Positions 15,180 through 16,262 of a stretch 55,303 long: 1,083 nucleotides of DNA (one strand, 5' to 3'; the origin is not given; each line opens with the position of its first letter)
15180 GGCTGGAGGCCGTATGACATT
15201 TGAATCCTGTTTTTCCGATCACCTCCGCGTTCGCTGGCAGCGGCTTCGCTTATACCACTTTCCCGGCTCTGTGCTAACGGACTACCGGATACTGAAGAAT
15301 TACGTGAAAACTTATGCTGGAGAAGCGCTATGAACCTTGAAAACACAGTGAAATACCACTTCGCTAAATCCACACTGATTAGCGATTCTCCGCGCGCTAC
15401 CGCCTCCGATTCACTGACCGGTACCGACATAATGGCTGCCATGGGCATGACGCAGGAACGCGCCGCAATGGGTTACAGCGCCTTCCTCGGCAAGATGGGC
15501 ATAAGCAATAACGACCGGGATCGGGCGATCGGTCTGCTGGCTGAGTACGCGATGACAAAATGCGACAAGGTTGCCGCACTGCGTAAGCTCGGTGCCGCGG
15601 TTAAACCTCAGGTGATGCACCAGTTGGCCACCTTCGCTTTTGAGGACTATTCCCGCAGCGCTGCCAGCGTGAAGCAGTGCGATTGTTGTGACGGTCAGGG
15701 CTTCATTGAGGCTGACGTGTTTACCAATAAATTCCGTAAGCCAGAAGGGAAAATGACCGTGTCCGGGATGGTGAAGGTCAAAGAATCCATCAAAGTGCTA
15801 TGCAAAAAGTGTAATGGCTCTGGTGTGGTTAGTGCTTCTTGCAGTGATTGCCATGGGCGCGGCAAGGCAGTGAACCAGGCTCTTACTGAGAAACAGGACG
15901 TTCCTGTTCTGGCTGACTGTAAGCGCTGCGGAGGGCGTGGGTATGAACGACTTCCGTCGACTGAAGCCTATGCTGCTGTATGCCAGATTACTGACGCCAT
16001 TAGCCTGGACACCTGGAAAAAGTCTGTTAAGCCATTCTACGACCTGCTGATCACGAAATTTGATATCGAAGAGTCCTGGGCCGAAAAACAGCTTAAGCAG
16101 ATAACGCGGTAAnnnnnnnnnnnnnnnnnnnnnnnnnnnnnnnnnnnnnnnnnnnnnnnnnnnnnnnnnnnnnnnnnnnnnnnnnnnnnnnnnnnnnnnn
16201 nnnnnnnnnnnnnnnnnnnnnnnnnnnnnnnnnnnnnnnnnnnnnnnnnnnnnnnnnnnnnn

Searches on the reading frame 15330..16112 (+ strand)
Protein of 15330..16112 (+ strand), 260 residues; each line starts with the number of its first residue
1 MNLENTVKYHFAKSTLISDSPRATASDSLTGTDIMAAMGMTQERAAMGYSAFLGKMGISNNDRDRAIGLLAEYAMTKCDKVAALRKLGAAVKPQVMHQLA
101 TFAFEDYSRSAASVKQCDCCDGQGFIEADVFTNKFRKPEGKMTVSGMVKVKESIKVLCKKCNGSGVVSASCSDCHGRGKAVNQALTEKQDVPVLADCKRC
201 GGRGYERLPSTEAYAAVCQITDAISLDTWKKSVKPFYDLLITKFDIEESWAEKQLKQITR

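Call 3: search_protein_families(library=pfam, proteins=[window:15330-16112:+], max_evalue=0.1)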
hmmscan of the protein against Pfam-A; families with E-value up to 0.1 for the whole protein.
window:15330-16112:+ (260 aa): 3 families
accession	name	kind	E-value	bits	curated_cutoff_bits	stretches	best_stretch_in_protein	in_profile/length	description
PF03589.19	Antiterm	-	3.1e-43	146.3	26.7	2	166-252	2-87/87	Antitermination protein Q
PF00684.25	DnaJ_CXXCXGXG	-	1.1e-07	32.4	32.7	1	158-205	1-52/65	DnaJ central domain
PF25436.1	BSD2_CRD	-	0.0037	17.9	27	0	156-202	3-45/69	BSD2 cysteine rich domain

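Call 4: search_protein_families(library=phrogs, proteins=[window:15330-16112:+], max_evalue=0.1)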
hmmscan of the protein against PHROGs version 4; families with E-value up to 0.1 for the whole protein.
window:15330-16112:+ (260 aa): 13 families
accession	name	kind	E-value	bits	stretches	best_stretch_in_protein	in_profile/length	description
phrog_127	-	transcription regulation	3.7e-103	345.6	1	1-260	1-252/253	anti-termination protein Q-like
phrog_25523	-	transcription regulation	2.9e-57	194.4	1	1-145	1-145/166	anti-termination protein Q-like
phrog_19003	-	unknown function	1.3e-51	174.6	1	147-260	1-114/114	-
phrog_14186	-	unknown function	4.2e-31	107.6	1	204-260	1-57/57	-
phrog_21867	-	unknown function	1.3e-23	84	1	1-56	1-56/58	-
phrog_3931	-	unknown function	6.2e-07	30.4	1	157-182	31-58/59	-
phrog_14336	-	unknown function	0.0044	17.4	1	148-206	136-194/363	-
phrog_6060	-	transcription regulation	0.0072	17.2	0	170-206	15-49/61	anti-termination protein Q-like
phrog_5310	-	unknown function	0.01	16.3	1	130-189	52-113/384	-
phrog_8027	-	unknown function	0.013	16.6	1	156-201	6-60/153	-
phrog_6730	-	unknown function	0.036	15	0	113-130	77-94/106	-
phrog_19532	-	DNA, RNA and nucleotide metabolism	0.05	14.1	0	105-168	234-296/301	DNA binding protein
phrog_26458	-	unknown function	0.09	14.4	0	195-222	2-29/100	-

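Call 6: search_protein_families(library=ncbifam, proteins=[window:15330-16112:+], max_evalue=1)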
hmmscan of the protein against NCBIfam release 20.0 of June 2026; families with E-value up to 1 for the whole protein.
window:15330-16112:+ (260 aa): 6 families
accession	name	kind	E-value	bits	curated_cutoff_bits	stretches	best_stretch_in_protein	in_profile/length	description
TIGR02349.1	DnaJ_bact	equivalog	1e-05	25.1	377.2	1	149-205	137-197/354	molecular chaperone DnaJ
NF008035.0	PRK10767.1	subfamily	0.0018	17.3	338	1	113-183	140-209/374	molecular chaperone DnaJ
NF010872.0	PRK14279.1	equivalog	0.048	12.8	556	1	108-169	184-240/394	molecular chaperone DnaJ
NF010874.0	PRK14281.1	equivalog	0.051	12.7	619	1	144-204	154-215/397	chaperone protein DnaJ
NF058604.1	RtpA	equivalog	0.19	11.9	65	1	153-179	7-34/50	anti-TRAP protein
TIGR02605.1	CxxC_CxxC_SSSS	subfamily_domain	0.43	10.7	31.3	1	171-213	8-45/52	FmdB family zinc ribbon protein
